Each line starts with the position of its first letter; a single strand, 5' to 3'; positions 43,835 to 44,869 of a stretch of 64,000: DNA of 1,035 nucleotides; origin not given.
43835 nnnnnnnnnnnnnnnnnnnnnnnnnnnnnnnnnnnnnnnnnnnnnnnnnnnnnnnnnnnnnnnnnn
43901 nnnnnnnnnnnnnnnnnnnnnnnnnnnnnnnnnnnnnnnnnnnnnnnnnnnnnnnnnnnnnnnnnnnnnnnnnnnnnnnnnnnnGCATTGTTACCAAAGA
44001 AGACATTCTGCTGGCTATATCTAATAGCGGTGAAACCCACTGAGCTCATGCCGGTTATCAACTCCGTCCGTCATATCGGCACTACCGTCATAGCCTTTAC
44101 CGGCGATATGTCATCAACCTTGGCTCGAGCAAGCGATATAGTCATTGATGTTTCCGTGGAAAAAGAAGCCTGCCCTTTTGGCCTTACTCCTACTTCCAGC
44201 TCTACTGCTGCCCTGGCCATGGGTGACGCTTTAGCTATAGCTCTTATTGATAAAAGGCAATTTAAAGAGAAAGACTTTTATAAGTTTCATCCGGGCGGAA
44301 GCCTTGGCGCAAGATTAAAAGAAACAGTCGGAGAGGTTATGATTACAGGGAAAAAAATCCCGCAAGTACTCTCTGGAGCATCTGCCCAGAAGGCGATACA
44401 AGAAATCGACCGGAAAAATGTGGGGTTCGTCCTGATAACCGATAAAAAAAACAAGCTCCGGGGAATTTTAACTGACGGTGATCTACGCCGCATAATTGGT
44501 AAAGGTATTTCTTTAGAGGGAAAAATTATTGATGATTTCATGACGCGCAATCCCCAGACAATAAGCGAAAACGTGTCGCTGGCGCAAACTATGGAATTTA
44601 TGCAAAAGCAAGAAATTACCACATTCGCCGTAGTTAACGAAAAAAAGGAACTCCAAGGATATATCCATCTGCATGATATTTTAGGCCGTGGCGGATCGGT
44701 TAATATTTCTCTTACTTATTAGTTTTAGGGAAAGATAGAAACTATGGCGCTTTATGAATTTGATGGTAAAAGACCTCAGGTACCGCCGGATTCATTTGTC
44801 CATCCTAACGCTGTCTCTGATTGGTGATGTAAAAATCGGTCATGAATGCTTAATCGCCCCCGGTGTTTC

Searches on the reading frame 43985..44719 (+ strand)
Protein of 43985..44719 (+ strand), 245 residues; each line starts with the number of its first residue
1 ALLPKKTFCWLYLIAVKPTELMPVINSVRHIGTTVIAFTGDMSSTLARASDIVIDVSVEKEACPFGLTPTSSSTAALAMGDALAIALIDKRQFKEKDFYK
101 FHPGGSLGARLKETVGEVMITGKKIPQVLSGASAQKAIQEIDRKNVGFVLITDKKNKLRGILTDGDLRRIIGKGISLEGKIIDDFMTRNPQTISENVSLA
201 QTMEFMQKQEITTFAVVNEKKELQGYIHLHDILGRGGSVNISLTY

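Call 30: search_protein_families(library=pfam, proteins=[window:43985-44719:+], max_evalue=0.01)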
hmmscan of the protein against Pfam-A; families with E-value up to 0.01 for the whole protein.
window:43985-44719:+ (245 aa): 3 families
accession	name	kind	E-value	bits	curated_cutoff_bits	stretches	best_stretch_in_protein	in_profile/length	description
PF00571.33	CBS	-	2.8e-19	69.6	24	2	183-233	2-52/57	CBS domain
PF01380.27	SIS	-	1.5e-07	31.7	25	1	25-86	73-131/131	SIS domain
PF12396.14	DUF3659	-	0.0015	18.8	24.8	1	151-184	14-47/61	Protein of unknown function (DUF3659)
